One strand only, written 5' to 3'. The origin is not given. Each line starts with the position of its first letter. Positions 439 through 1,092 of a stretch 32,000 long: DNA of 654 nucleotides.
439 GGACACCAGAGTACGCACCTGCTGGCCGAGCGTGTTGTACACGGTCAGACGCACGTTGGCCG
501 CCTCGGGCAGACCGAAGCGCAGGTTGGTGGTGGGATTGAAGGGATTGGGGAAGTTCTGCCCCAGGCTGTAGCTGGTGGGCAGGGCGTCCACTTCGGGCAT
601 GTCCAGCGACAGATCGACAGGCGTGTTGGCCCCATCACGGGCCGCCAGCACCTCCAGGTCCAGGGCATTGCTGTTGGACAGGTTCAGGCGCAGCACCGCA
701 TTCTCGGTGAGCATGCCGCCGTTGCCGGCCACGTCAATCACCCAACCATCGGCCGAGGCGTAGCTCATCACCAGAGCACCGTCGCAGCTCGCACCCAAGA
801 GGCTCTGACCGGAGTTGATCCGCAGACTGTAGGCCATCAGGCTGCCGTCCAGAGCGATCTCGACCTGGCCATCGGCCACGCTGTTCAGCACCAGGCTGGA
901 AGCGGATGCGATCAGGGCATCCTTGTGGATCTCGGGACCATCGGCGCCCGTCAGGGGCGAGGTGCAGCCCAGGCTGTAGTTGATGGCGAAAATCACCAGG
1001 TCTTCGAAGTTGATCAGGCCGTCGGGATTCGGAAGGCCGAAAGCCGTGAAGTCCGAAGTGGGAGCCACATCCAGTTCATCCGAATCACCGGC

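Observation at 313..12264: Paralogous T9SS cargo family sharing a ~660-aa cohesin-like / FN3 / dockerin-like stalk under swapped heads: candidate self-assembling surface scaffold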

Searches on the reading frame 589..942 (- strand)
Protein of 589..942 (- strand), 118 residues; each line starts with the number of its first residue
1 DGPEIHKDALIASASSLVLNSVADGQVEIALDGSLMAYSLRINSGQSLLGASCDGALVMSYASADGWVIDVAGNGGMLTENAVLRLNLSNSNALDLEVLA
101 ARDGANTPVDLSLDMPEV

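Call 38: search_solved_structures(query=A3, max_evalue=10, show_alignments=3)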
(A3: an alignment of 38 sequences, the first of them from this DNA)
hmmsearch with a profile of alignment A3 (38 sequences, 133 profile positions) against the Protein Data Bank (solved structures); distinct sequences matched with E-value up to 10: 19.
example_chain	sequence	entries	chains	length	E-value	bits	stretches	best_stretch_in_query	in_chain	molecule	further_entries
3l8q_A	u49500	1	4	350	3.1e-06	30.3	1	7-55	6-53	Cellulosomal scaffoldin adaptor protein B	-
2xdh_A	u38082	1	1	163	2.9e-05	27.1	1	12-107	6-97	COHESIN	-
1qzn_A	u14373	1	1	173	0.00074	22.6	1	5-55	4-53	cellulosomal scaffoldin adaptor protein B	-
3f2l_A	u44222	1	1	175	0.00097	22.2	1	7-55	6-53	Cellulosomal scaffoldin adaptor protein B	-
1zv9_A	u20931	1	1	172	0.001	22.1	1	8-55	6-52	Cellulosomal scaffoldin adaptor protein B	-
4uyp_A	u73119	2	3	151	0.0011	22.1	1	17-103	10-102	Cellulosomal scaffoldin anchoring protein C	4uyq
3bwz_A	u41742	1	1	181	0.0011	22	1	7-55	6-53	Cellulosomal scaffoldin adaptor protein B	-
2vn5_A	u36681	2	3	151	0.0035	20.4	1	9-106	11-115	SCAFFOLDING PROTEIN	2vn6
1g1k_A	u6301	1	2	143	0.0071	19.4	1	16-106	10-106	SCAFFOLDING PROTEIN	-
5lxv_A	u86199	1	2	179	0.01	18.9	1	14-65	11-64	Scaffoldin C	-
5g5d_A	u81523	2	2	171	0.031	17.3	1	11-59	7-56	CELLULOSOME ANCHORING PROTEIN COHESIN REGION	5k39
3ul4_A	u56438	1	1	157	0.042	16.9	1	17-109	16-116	Cellulosome-anchoring protein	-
4ums_A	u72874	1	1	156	0.15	15.1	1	16-108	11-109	CELLULOSOMAL ANCHORING SCAFFOLDIN B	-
4dh2_A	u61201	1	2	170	0.17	14.9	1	17-66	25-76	Cellulosome anchoring protein cohesin region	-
6p6i_A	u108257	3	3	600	0.21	14.6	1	79-120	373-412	inner membrane ABC-transporter | ABC transporter ATP-binding protein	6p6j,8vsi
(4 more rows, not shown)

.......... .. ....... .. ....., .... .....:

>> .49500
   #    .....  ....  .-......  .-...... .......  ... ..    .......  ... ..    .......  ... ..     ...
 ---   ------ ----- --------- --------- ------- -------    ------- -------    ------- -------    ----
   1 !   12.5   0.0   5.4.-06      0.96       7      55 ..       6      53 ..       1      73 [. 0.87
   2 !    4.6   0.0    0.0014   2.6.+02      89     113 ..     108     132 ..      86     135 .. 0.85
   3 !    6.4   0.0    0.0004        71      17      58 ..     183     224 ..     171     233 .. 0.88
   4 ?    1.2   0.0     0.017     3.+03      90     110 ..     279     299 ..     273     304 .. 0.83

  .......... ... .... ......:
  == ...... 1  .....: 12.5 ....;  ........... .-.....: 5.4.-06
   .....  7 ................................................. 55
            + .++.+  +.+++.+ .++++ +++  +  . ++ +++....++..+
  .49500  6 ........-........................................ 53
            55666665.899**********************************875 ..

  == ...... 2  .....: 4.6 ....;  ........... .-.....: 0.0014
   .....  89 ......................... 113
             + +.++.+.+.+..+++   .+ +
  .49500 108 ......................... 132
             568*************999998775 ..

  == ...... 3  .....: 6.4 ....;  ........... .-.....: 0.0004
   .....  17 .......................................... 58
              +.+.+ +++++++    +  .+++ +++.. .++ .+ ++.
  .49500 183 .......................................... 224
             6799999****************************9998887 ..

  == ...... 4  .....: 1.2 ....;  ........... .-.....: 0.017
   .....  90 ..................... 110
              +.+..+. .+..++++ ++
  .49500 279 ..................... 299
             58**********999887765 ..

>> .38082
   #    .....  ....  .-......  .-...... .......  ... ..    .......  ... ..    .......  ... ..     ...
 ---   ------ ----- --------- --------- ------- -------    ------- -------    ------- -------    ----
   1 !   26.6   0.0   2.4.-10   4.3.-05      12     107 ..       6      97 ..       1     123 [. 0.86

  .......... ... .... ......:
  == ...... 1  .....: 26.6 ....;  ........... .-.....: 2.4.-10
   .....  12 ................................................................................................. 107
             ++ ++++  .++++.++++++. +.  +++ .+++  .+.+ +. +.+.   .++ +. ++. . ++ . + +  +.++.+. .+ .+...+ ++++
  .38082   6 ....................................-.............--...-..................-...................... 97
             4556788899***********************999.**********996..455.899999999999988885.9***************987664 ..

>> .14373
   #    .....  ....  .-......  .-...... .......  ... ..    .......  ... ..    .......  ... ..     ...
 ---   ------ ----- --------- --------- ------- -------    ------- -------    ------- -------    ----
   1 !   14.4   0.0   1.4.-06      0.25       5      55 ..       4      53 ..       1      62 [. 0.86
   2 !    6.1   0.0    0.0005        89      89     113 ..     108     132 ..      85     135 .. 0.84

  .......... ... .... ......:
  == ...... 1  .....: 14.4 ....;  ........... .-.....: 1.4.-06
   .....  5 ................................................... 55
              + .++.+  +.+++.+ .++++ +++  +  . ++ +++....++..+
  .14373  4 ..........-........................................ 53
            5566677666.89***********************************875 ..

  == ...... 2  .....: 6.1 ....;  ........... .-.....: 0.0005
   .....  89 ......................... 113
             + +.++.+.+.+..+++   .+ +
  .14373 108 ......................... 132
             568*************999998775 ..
